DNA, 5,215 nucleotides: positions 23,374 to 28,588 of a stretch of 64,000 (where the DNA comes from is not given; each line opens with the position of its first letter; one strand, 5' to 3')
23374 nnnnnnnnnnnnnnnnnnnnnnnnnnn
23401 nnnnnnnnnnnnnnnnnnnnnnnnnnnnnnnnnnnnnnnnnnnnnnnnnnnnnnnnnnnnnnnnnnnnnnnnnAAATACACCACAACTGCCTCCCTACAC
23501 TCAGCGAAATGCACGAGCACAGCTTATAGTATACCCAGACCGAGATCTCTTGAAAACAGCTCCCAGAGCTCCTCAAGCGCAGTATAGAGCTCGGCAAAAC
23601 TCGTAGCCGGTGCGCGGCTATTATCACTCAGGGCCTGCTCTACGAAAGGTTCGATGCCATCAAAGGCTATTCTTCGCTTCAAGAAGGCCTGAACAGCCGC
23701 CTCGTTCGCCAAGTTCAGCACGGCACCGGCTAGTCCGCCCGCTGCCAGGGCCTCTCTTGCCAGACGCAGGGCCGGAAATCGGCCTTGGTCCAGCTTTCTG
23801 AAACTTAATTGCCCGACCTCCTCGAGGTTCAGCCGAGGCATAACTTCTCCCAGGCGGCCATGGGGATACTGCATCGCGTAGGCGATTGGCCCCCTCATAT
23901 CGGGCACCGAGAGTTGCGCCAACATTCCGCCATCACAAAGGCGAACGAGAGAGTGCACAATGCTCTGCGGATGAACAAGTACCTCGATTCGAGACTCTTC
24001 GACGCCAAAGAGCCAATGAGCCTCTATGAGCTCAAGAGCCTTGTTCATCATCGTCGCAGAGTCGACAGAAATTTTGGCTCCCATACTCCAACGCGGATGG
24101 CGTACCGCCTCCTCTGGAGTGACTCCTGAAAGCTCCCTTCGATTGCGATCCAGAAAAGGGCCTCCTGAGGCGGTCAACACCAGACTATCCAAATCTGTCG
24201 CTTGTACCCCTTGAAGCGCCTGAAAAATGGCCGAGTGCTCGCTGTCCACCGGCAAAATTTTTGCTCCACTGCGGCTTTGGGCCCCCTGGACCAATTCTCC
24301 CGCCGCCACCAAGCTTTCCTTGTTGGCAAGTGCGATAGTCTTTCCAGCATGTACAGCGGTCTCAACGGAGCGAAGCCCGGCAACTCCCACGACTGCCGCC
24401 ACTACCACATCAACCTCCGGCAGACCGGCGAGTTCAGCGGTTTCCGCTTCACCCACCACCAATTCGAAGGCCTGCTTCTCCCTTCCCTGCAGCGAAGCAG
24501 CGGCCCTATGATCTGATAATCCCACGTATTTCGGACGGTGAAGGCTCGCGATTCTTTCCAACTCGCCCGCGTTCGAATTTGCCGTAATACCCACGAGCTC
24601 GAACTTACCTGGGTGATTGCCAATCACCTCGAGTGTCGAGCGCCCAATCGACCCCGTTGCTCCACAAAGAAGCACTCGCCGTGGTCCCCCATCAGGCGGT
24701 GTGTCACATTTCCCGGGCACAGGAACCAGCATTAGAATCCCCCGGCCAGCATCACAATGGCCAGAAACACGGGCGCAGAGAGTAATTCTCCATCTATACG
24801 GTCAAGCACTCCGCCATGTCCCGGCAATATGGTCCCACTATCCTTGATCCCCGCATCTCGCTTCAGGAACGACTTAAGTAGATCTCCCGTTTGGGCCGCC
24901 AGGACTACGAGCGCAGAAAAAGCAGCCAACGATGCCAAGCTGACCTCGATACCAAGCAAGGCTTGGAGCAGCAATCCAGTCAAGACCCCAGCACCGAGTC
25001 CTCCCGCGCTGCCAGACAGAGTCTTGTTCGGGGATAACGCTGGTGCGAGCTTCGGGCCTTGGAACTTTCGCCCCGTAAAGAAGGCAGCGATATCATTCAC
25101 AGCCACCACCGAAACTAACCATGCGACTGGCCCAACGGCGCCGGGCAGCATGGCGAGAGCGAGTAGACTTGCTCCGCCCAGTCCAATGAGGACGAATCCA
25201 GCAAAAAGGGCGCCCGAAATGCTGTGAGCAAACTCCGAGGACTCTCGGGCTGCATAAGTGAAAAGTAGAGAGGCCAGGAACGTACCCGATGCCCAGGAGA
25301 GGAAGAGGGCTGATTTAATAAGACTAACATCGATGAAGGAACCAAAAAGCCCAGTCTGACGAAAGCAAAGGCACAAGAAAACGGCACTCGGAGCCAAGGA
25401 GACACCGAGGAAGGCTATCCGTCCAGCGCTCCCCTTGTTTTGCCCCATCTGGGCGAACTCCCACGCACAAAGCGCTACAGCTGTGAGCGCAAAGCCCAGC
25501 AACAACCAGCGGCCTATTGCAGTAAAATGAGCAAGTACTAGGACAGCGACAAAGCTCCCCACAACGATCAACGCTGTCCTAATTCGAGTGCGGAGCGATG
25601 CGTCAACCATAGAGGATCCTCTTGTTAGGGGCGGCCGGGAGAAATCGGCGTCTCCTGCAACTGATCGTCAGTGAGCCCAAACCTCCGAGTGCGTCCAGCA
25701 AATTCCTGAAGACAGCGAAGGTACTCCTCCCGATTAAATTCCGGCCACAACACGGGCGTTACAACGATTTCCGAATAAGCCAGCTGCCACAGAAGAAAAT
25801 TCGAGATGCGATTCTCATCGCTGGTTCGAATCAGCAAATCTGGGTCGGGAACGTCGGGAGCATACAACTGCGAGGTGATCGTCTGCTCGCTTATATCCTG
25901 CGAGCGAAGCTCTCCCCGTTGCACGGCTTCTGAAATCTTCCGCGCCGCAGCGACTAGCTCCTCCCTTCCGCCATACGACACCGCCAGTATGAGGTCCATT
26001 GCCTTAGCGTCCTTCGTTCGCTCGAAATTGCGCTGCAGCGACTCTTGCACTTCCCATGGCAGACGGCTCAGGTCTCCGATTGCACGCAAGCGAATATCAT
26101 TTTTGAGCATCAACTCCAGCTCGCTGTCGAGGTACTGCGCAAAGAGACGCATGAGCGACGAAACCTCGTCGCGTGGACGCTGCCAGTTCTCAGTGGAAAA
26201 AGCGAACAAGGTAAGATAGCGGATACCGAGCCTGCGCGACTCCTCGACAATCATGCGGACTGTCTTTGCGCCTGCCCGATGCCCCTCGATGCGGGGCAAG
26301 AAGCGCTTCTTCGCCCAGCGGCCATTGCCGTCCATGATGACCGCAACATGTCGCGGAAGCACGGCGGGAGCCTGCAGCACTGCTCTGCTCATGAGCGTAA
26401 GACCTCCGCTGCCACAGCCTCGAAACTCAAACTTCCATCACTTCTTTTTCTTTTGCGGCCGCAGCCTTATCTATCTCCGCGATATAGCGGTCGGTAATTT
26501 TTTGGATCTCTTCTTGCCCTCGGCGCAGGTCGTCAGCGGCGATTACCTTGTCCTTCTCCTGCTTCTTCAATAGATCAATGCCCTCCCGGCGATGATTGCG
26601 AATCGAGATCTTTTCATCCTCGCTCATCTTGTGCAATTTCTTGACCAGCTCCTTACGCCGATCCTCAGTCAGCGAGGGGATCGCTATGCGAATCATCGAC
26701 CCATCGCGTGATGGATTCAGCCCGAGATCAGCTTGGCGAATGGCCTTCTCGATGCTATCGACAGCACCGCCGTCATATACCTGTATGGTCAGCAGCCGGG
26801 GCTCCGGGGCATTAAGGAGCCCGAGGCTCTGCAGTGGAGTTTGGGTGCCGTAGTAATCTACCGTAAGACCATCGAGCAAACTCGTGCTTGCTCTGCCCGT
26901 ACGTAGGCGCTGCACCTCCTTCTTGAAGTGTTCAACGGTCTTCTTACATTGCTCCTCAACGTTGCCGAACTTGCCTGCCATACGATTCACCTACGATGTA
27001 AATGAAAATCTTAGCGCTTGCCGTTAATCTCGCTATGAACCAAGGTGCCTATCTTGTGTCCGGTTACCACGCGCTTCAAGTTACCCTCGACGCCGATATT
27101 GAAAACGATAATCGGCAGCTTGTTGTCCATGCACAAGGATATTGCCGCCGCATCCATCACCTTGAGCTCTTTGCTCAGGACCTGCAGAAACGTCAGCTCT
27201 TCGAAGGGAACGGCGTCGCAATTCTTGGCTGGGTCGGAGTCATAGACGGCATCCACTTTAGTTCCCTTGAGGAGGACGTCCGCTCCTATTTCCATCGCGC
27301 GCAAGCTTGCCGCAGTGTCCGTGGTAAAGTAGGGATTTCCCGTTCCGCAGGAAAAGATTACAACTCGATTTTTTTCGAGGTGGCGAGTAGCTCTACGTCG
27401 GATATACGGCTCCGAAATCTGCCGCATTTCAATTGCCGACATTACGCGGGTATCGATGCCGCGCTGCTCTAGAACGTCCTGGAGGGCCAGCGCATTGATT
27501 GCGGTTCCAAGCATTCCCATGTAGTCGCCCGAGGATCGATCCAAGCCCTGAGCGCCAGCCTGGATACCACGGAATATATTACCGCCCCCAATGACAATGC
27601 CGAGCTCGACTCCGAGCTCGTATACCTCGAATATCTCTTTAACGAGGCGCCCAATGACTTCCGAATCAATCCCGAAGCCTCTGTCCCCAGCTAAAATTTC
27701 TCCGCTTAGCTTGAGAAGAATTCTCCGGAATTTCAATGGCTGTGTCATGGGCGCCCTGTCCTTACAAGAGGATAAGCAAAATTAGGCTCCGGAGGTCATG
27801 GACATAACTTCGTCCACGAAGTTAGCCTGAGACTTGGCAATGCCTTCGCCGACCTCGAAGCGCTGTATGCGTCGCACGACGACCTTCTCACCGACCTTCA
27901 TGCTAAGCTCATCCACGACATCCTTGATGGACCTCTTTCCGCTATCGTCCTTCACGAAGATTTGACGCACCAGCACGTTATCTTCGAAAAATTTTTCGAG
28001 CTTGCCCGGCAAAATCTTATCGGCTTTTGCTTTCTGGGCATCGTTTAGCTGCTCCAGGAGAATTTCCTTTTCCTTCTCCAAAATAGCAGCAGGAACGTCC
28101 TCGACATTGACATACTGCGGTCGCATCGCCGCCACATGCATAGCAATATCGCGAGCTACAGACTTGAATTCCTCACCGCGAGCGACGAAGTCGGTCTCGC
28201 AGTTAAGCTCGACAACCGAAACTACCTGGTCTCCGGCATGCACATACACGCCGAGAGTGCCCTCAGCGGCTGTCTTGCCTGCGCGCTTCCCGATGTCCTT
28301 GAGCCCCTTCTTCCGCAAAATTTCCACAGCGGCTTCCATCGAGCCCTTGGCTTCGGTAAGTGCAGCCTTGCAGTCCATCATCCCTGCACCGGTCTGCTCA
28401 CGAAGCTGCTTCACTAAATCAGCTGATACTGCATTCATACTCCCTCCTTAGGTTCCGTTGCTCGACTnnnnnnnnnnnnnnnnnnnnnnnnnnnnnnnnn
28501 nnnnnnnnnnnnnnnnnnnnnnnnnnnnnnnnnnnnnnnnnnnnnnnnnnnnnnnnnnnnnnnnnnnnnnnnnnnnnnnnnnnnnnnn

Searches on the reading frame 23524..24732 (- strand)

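Call 49: search_protein_families(library=pfam, proteins=[window:23524-24732:-], max_evalue=0.0001)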
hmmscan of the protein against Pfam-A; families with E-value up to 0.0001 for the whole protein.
window:23524-24732:- (402 aa): 3 families
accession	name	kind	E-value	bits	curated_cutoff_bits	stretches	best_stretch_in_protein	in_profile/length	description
PF08436.17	DXP_redisom_C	-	1.2e-38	131.6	26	1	159-242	1-84/84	1-deoxy-D-xylulose 5-phosphate reductoisomerase C-terminal domain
PF02670.22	DXP_reductoisom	-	2.5e-35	122.4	21.7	1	21-145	2-129/129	1-deoxy-D-xylulose 5-phosphate reductoisomerase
PF13288.12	DXPR_C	-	5.7e-32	110.8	27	1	274-384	1-107/115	DXP reductoisomerase C-terminal domain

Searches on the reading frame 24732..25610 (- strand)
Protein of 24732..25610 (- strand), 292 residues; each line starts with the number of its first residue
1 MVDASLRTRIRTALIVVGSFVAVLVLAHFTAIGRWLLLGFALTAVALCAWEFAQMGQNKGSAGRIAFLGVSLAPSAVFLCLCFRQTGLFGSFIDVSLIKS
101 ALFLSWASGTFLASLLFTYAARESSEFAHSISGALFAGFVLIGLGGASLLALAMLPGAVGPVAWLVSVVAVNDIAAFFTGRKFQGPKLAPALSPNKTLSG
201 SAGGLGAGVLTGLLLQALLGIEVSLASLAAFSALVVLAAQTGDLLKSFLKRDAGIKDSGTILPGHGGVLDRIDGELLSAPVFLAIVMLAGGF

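Call 49: search_protein_families(library=pfam, proteins=[window:24732-25610:-], max_evalue=0.0001)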
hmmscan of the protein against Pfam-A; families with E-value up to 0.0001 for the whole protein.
window:24732-25610:- (292 aa): 1 family
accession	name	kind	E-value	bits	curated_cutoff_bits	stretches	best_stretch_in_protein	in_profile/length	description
PF01148.25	CTP_transf_1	-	4.1e-50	171.5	24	1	8-286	2-261/264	Cytidylyltransferase family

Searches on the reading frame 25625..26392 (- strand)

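Call 49: search_protein_families(library=pfam, proteins=[window:25625-26392:-], max_evalue=0.0001)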
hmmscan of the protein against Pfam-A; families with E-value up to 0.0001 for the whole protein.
window:25625-26392:- (255 aa): 1 family
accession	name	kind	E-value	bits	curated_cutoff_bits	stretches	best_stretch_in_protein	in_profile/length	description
PF01255.24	Prenyltransf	-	5.1e-83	278.4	27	1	19-239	1-219/219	Putative undecaprenyl diphosphate synthase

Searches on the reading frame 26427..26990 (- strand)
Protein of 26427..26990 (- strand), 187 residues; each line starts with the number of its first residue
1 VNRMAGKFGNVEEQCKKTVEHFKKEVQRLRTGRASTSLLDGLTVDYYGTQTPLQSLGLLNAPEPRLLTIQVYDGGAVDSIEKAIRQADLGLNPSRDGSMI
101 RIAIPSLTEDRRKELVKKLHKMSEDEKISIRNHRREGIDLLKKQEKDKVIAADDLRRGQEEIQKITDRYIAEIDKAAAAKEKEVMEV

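Call 49: search_protein_families(library=pfam, proteins=[window:26427-26990:-], max_evalue=0.0001)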
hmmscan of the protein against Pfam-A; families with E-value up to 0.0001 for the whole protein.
window:26427-26990:- (187 aa): 1 family
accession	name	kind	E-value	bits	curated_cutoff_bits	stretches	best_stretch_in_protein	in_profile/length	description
PF01765.24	RRF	-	4.6e-62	209.1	29.7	1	22-185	1-164/164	Ribosome recycling factor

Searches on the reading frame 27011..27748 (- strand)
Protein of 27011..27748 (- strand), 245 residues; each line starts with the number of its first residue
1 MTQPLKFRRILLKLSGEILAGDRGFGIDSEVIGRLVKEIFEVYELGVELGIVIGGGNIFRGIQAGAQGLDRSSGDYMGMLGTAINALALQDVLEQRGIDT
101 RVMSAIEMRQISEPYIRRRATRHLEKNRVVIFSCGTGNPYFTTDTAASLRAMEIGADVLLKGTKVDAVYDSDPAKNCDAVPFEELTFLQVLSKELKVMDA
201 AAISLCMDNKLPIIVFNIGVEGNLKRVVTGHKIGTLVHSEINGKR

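Call 49: search_protein_families(library=pfam, proteins=[window:27011-27748:-], max_evalue=0.0001)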
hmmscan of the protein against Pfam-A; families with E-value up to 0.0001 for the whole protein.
window:27011-27748:- (245 aa): 1 family
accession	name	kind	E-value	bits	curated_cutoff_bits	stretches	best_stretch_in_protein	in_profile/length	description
PF00696.33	AA_kinase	-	7.4e-33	114.7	24.9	1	9-217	2-234/234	Amino acid kinase family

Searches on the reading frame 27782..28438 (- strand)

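Call 49: search_protein_families(library=pfam, proteins=[window:27782-28438:-], max_evalue=0.0001)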
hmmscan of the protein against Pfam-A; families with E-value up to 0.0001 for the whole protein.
window:27782-28438:- (218 aa): 1 family
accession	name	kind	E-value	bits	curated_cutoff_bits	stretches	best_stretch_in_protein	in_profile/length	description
PF00889.24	EF_TS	-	6.9e-32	111.1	27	1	51-198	70-204/204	Elongation factor TS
